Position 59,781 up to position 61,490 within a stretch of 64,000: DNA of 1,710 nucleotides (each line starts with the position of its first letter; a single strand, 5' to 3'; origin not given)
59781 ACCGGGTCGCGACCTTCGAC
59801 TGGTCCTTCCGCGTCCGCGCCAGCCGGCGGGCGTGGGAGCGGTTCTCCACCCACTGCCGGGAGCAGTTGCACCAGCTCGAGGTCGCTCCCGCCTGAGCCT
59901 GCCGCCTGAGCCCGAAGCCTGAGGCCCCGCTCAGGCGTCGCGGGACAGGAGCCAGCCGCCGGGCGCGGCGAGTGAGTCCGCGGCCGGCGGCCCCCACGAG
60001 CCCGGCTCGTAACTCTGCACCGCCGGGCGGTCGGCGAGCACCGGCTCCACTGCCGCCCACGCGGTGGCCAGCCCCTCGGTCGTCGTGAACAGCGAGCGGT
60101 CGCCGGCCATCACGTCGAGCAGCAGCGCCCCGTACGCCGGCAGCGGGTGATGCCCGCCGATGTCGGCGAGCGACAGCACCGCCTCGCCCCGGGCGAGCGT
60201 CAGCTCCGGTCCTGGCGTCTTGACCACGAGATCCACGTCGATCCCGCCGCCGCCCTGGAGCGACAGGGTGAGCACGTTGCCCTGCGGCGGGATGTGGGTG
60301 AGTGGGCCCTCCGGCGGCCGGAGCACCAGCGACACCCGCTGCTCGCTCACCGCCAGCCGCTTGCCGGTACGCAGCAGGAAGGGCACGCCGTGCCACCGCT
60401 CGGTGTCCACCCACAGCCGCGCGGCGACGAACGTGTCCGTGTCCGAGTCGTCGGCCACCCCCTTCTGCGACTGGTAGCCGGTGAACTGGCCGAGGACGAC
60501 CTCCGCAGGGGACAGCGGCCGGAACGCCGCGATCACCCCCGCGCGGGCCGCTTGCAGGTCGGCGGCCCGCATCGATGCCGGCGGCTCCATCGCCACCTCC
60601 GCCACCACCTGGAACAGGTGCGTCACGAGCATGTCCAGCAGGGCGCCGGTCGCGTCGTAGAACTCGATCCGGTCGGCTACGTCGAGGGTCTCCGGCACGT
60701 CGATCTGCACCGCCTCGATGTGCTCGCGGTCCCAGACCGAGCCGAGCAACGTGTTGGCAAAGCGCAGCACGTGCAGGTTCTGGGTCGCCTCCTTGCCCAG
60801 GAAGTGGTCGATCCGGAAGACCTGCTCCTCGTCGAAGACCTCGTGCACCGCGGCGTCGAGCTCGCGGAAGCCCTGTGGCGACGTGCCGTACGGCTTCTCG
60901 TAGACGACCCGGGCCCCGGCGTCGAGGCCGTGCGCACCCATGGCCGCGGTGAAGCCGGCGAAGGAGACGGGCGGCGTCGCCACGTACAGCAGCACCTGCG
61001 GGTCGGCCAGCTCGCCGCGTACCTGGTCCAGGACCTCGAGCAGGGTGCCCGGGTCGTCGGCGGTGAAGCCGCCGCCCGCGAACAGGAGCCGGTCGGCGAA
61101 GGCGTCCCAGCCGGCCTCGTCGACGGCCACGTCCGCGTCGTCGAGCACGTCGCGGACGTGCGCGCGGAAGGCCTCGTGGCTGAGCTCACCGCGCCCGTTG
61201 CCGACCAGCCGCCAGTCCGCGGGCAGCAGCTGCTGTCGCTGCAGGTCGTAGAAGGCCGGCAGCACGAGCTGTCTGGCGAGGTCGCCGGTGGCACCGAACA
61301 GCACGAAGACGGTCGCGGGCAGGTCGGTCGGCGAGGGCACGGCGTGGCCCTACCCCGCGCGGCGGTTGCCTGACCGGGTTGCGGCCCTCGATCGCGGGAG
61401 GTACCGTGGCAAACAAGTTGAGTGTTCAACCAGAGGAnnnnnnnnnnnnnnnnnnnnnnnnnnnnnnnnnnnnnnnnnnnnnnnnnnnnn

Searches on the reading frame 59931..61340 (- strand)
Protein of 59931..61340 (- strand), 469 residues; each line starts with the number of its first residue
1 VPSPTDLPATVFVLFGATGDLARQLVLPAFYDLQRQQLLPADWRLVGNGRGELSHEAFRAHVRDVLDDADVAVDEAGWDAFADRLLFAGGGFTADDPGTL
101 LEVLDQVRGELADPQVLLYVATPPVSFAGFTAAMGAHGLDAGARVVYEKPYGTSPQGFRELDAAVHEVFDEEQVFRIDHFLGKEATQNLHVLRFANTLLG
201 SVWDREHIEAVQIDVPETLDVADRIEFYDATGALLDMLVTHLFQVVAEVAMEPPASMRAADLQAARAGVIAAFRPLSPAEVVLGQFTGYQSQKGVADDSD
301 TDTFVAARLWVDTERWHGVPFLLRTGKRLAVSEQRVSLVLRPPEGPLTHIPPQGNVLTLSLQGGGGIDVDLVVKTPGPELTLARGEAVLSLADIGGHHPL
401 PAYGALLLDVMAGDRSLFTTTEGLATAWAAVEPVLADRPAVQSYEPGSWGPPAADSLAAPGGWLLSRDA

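Call 82: search_protein_families(library=pfam, proteins=[window:59931-61340:-], max_evalue=0.00001)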
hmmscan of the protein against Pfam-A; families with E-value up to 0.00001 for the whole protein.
window:59931-61340:- (469 aa): 2 families
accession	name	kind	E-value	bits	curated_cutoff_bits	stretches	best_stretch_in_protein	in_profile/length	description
PF02781.21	G6PD_C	-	9.5e-72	242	27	1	191-459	2-289/296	Glucose-6-phosphate dehydrogenase, C-terminal domain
PF00479.28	G6PD_N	-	4.9e-41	141.8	22.1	1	13-188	1-183/183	Glucose-6-phosphate dehydrogenase, NAD binding domain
